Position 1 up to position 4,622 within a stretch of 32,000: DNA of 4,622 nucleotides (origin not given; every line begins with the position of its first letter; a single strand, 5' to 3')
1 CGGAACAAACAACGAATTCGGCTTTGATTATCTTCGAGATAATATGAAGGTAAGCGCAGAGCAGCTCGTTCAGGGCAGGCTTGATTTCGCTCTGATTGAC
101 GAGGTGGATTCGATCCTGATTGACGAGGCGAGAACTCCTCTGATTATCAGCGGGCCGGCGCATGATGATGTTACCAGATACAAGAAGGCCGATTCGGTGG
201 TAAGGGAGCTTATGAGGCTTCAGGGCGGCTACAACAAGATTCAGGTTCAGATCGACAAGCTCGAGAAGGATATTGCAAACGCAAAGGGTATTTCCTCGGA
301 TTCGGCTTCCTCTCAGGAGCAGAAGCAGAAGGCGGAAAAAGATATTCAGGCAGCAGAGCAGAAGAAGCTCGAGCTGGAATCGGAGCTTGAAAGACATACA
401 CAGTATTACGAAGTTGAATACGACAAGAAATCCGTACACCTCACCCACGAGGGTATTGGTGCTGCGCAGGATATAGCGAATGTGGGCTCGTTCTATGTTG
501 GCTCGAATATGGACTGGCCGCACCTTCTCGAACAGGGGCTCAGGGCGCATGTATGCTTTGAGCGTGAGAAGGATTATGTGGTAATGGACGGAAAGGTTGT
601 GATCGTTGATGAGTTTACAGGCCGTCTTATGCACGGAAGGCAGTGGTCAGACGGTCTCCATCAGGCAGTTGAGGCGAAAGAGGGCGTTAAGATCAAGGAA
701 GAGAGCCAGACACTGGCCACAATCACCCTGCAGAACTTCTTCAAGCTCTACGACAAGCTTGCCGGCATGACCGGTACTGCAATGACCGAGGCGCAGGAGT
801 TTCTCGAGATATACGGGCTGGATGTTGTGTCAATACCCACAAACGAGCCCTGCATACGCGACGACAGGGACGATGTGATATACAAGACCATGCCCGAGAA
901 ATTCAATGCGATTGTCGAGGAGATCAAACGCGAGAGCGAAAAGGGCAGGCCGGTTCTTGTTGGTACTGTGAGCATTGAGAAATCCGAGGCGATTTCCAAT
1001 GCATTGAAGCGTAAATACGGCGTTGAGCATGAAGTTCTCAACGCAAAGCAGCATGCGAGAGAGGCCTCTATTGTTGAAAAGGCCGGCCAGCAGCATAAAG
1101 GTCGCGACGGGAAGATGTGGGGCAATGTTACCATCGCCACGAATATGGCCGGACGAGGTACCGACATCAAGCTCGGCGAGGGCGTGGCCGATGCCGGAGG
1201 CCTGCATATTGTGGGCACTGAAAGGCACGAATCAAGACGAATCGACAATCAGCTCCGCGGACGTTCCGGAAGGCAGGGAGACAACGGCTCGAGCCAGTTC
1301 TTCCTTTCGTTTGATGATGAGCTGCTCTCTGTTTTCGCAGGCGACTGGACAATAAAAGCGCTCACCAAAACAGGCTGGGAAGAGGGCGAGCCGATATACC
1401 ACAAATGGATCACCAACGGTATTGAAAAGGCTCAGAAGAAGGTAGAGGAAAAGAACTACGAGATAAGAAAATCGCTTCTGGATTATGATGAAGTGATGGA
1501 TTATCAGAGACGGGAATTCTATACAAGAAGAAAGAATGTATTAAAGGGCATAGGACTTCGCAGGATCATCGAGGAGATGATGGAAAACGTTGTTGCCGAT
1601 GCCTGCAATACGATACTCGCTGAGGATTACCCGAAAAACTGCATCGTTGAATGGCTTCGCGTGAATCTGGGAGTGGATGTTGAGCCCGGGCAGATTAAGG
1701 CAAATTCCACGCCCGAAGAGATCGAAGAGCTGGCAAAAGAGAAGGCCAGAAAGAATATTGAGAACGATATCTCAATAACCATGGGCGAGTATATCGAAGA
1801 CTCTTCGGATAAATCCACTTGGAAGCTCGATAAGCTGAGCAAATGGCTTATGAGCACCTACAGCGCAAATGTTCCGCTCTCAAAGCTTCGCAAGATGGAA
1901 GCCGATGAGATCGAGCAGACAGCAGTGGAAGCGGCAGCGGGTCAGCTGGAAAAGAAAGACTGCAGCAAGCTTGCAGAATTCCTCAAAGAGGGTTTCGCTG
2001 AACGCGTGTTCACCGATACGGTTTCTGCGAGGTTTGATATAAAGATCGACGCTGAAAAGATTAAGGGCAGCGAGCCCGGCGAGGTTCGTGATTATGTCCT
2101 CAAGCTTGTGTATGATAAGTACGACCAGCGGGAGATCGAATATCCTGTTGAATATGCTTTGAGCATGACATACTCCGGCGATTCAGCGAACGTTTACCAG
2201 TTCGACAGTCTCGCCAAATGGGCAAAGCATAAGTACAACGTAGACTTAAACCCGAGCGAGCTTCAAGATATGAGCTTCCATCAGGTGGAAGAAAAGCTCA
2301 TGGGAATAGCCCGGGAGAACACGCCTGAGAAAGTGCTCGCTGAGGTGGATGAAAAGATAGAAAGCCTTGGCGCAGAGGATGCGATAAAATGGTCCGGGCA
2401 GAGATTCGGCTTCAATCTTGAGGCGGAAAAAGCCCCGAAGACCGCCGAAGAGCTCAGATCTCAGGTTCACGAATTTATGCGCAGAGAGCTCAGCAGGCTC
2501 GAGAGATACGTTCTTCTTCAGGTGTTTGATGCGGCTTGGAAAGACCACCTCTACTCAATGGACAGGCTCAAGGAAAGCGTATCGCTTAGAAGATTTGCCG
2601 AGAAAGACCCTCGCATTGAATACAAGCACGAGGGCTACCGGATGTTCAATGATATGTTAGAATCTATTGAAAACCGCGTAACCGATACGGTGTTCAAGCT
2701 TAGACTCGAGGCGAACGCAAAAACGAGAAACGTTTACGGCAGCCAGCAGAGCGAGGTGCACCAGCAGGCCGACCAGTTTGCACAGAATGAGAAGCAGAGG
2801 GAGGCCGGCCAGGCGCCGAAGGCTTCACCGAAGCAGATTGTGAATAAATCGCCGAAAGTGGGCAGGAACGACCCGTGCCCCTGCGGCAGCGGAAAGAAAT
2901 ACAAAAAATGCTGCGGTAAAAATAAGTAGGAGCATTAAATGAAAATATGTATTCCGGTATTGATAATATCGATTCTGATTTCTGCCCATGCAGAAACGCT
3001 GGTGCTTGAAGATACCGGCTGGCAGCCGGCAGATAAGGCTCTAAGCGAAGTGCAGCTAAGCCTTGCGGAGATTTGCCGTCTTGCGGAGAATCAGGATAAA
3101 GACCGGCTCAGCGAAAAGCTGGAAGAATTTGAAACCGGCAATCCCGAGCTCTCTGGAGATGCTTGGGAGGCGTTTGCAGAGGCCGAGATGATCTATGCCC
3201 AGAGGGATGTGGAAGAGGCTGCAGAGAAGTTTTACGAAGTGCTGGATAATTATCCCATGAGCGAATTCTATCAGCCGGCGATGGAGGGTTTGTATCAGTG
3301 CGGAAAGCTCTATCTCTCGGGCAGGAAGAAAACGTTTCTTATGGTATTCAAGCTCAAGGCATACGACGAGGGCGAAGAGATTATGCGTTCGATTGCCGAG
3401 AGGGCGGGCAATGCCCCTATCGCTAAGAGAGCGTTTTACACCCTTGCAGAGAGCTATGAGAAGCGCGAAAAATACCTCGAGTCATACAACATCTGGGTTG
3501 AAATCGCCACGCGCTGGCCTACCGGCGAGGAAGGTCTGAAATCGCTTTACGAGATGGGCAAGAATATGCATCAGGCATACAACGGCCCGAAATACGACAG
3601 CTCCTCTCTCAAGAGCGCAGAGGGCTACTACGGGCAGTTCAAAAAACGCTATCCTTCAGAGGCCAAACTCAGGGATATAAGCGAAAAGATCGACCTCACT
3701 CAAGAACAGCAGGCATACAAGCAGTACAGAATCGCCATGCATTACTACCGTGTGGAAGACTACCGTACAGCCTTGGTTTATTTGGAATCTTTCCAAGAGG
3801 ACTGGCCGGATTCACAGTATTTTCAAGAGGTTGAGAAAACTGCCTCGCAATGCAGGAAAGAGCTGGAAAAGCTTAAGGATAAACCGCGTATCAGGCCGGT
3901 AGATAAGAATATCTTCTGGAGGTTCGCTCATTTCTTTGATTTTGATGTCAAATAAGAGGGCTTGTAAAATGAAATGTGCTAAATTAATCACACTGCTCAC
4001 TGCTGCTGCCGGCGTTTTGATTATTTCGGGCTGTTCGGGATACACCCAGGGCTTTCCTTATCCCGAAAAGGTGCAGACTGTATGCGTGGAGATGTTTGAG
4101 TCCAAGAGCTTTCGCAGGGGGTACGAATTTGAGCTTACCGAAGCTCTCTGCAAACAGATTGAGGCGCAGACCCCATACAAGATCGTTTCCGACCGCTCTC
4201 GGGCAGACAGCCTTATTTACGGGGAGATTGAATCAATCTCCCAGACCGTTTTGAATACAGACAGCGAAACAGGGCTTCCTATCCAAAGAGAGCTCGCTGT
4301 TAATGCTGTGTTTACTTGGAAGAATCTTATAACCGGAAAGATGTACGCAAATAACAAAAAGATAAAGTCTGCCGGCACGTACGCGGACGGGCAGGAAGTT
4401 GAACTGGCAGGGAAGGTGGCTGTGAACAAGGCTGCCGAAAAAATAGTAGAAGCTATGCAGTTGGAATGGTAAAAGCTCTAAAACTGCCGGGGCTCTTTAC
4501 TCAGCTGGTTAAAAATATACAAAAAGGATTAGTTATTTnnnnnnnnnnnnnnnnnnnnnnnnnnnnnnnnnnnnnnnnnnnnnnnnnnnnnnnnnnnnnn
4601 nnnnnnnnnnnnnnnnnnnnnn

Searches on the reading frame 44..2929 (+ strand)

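Call 6: search_protein_families(library=pfam, proteins=[window:44-2929:+], max_evalue=0.001)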
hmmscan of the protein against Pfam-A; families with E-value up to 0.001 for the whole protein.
window:44-2929:+ (961 aa): 5 families
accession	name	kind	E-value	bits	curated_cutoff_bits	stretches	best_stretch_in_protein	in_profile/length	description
PF21090.3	P-loop_SecA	-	9.4e-68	228.3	27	2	269-379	1-101/205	SecA P-loop domain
PF07516.18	SecA_SW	-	4.1e-49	167.8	26.7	2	736-886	104-199/200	SecA Wing and Scaffold domain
PF07517.20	SecA_DEAD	-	1.9e-38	132.8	24.6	1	1-253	186-289/290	SecA DEAD-like domain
PF01043.26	SecA_PP_bind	-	5.7e-32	111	23.5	1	112-210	13-110/110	SecA preprotein cross-linking domain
PF02810.21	SEC-C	-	1.6e-09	37.9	20.4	1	941-959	1-19/19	SEC-C motif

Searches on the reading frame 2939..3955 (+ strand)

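Call 6: search_protein_families(library=pfam, proteins=[window:2939-3955:+], max_evalue=0.001)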
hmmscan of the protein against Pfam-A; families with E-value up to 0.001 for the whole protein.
window:2939-3955:+ (338 aa): 3 families
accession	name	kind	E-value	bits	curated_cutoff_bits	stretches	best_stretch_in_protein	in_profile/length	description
PF13174.12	TPR_6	-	7.2e-06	26.8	26.3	0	262-292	3-33/33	Tetratricopeptide repeat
PF13525.12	YfiO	-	2.6e-05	24.5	25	0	142-297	21-179/203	Outer membrane lipoprotein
PF13432.12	TPR_16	-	0.00041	21.2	32.7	0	79-106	35-62/65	Tetratricopeptide repeat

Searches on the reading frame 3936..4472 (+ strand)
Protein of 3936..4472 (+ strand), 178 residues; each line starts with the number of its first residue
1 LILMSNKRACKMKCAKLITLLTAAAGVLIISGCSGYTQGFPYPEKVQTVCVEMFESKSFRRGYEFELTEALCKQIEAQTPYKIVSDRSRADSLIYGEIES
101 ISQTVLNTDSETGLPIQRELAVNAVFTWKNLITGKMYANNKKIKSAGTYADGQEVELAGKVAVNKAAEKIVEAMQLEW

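Call 6: search_protein_families(library=pfam, proteins=[window:3936-4472:+], max_evalue=0.001)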
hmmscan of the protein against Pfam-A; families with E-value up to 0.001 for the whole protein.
window:3936-4472:+ (178 aa): 1 family
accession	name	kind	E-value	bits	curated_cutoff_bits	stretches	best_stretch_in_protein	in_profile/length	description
PF04390.17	LptE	-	9.3e-08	33.2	23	1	46-174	1-118/118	Lipopolysaccharide-assembly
